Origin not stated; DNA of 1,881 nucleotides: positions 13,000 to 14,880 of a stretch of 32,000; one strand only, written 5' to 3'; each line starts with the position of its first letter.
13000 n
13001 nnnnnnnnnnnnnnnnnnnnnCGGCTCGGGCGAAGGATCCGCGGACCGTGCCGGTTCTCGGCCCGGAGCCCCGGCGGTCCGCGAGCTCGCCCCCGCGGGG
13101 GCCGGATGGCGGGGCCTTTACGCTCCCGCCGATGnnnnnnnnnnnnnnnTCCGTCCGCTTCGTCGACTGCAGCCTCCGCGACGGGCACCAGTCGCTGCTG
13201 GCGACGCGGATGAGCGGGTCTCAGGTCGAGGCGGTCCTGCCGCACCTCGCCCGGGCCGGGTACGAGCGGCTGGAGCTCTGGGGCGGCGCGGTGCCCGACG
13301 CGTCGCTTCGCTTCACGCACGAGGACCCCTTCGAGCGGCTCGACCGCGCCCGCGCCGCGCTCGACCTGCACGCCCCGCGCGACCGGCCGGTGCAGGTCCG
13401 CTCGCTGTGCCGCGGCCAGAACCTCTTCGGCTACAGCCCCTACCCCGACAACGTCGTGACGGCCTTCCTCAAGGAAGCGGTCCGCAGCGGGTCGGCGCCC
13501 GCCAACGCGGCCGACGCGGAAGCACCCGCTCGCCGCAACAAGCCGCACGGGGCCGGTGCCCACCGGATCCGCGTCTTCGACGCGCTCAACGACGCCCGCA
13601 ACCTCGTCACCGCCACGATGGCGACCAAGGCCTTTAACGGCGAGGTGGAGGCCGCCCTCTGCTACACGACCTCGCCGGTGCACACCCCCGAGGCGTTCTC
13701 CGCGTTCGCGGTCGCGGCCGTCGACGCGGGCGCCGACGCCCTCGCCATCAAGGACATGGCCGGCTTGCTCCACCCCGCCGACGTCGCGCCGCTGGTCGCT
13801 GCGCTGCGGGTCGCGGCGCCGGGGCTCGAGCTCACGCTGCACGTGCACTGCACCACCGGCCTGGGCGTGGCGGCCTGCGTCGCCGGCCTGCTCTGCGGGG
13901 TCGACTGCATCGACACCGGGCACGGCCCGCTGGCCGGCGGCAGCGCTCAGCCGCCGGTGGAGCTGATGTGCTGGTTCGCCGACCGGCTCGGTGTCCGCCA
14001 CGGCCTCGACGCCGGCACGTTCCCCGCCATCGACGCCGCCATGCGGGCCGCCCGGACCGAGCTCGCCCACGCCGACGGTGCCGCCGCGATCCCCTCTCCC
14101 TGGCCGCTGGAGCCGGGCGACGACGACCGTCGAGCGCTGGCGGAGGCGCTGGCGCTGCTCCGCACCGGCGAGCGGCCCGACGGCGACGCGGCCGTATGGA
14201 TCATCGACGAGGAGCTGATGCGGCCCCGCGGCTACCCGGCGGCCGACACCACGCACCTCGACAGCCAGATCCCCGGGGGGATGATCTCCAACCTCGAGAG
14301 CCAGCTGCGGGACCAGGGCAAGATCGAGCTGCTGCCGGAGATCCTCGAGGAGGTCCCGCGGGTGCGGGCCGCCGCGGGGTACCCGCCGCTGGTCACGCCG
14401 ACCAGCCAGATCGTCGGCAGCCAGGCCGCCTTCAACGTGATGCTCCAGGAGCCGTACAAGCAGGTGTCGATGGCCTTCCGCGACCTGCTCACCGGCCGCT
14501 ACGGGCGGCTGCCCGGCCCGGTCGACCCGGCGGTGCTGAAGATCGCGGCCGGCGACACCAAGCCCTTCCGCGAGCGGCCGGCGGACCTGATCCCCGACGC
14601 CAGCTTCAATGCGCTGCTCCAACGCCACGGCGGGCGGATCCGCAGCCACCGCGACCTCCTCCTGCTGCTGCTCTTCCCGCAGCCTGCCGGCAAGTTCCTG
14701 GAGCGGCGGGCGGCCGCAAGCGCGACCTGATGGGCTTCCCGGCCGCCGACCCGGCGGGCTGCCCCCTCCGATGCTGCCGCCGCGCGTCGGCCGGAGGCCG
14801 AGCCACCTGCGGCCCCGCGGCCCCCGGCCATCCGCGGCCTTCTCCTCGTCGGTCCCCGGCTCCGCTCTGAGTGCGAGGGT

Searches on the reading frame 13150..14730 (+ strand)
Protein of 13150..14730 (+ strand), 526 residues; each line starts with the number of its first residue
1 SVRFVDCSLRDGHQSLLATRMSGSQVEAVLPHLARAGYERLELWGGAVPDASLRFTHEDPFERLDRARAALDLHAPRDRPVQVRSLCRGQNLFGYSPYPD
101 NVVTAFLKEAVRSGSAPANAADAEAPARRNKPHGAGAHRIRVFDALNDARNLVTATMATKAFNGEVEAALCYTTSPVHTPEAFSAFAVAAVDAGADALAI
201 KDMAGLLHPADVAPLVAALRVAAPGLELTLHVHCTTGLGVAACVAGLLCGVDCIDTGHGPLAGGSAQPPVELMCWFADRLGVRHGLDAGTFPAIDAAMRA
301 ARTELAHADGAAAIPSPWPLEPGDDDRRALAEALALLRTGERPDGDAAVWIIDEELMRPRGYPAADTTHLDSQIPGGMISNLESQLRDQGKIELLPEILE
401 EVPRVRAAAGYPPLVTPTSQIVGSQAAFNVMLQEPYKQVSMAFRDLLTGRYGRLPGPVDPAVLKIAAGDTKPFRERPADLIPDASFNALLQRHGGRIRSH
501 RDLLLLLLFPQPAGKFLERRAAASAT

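Call 59: search_protein_families(library=pfam, proteins=[window:13150-14730:+], max_evalue=0.00001)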
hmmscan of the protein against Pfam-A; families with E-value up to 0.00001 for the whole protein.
window:13150-14730:+ (526 aa): 2 families
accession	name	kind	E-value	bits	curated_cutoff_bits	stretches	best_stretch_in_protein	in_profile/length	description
PF02436.23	PYC_OADA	-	1.5e-42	146.1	27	1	371-523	3-167/201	Conserved carboxylase domain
PF00682.25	HMGL-like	-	6e-13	49.2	29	1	180-293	141-255/260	HMGL-like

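Call 63: find_homologous_proteins(query=window:13150-14730:+, max_evalue=1e-20)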
Query window:13150-14730:+ (526 aa): 7996 proteins with E <= 1e-20 among 8000 candidates; the best 120 are listed.
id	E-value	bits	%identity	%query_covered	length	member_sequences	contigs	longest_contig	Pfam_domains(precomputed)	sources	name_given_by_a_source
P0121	0.0e+0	1175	100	100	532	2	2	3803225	PF00682.26,PF02436.24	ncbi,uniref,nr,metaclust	ncbi:carboxyl transferase [Phycisphaera mikurensis]|uniref:Putative carboxyltransferase n=1 Tax=Phyc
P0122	3.1e-282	955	82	99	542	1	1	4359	PF00682.26,PF02436.24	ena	-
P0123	1.6e-274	929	81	99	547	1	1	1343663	PF00682.26,PF02436.24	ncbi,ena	-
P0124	1.0e-270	917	79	99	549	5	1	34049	PF00682.26,PF02436.24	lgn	-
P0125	7.1e-269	911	79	98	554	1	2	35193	PF00682.26,PF02436.24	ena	-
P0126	4.2e-266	902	79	100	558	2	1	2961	PF00682.26,PF02436.24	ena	-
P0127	3.9e-212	724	64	99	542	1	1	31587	PF00682.26,PF02436.24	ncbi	ncbi:MAG: hypothetical protein AAGF84_09825 [Planctomycetota bacterium]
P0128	2.0e-207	708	64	100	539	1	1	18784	PF00682.26,PF02436.24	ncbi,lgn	-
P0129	2.8e-204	698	61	100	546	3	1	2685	PF00682.26,PF02436.24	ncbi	-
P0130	8.1e-204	696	63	100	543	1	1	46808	PF00682.26,PF02436.24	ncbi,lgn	-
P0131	8.8e-201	686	63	98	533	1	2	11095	PF00682.26,PF02436.24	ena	-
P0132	3.0e-200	684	61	100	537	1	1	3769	PF00682.26,PF02436.24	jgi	jgi:pyruvate/oxaloacetate carboxyltransferase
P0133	5.3e-200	683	62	98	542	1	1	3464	PF00682.26,PF02436.24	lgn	-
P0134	7.7e-190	650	61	99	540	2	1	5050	PF00682.26,PF02436.24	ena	-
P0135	3.2e-189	648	60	96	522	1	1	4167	PF00682.26,PF02436.24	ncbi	-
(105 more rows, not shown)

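Call 64: find_encoding_contigs(protein=P0123, flank=10000, max_places=1)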
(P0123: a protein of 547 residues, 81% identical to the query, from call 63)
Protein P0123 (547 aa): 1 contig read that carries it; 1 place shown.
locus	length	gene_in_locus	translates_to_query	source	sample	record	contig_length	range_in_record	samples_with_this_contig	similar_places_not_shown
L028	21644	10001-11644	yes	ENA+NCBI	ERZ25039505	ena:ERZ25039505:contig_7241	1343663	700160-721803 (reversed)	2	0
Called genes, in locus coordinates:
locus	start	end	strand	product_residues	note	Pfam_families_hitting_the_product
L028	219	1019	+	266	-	-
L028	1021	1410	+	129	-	-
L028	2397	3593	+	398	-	PF01850:PIN (faint), PF13638:PIN_4 (weak)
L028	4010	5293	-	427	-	PF13506:Glyco_transf_21, PF13641:Glyco_tranf_2_3 (weak)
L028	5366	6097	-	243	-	PF01676:Metalloenzyme, PF01663:Phosphodiest (weak)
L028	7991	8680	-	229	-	PF02660:G3P_acyltransf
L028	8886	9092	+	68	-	-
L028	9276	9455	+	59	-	-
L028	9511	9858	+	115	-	-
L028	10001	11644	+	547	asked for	PF00682:HMGL-like, PF02436:PYC_OADA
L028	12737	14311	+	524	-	PF02386:TrkH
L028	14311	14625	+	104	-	-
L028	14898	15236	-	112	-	-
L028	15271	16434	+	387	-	PF01266:DAO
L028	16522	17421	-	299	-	PF01156:IU_nuc_hydro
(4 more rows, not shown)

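Call 65: find_encoding_contigs(protein=P0124, flank=10000, max_places=1)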
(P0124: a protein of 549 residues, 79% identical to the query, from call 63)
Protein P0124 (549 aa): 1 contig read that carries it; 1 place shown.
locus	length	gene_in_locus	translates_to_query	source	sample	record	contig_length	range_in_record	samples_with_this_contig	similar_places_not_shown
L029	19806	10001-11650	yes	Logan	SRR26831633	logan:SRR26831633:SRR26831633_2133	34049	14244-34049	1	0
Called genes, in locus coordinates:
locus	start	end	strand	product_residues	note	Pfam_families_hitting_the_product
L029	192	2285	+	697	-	-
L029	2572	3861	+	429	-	PF02254:TrkA_N, PF13241:NAD_binding_7 (faint), PF02080:TrkA_C, PF02254:TrkA_N, PF02080:TrkA_C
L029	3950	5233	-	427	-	PF13506:Glyco_transf_21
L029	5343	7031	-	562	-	PF01676:Metalloenzyme, PF06415:iPGM_N, PF01663:Phosphodiest (weak)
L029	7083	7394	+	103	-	-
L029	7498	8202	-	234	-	PF02660:G3P_acyltransf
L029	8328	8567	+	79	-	-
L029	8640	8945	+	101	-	-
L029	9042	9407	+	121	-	-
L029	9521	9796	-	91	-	-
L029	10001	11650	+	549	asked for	PF00682:HMGL-like, PF02436:PYC_OADA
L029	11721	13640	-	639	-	PF01558:POR, PF01855:POR_N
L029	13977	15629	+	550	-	PF15892:BNR_4, PF00404:Dockerin_1 (faint)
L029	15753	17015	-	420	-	PF03734:YkuD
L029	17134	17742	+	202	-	-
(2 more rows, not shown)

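Call 66: find_encoding_contigs(protein=P0125, flank=10000, max_places=1)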
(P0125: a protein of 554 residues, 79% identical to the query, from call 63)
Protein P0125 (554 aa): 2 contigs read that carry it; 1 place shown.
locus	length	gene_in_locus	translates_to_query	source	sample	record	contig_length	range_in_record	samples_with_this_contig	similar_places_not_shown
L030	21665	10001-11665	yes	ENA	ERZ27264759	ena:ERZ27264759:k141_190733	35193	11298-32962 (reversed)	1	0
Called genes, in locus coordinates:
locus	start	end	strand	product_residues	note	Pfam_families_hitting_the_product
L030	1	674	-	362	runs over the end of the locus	PF01408:GFO_IDH_MocA, PF02894:GFO_IDH_MocA_C, PF22725:GFO_IDH_MocA_C3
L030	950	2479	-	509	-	PF01425:Amidase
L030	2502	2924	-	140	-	PF02686:GatC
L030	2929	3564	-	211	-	PF01281:Ribosomal_L9_N, PF03948:Ribosomal_L9_C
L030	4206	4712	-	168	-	PF00436:SSB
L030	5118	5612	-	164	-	PF01250:Ribosomal_S6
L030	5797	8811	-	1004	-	PF24251:DUF7453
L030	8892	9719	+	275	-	PF00218:IGPS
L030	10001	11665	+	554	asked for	PF00682:HMGL-like, PF02436:PYC_OADA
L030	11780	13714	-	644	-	PF01558:POR, PF01855:POR_N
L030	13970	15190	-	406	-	PF03734:YkuD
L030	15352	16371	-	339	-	PF00149:Metallophos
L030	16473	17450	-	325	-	PF00056:Ldh_1_N, PF02866:Ldh_1_C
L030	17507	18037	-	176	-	PF01220:DHquinase_II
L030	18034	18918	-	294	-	PF00561:Abhydrolase_1, PF12146:Hydrolase_4, PF12697:Abhydrolase_6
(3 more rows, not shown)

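Call 68: find_encoding_contigs(protein=P0122, flank=5000, max_places=2)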
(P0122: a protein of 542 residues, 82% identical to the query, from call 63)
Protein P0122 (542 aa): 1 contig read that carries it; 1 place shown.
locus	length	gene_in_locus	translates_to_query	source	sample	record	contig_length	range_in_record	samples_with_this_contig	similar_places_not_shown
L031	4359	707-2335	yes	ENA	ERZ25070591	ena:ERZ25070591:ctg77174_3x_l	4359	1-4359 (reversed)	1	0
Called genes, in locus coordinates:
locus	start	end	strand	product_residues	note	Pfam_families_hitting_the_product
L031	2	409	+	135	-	?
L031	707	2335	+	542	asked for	PF00682:HMGL-like, PF02436:PYC_OADA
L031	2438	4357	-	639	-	?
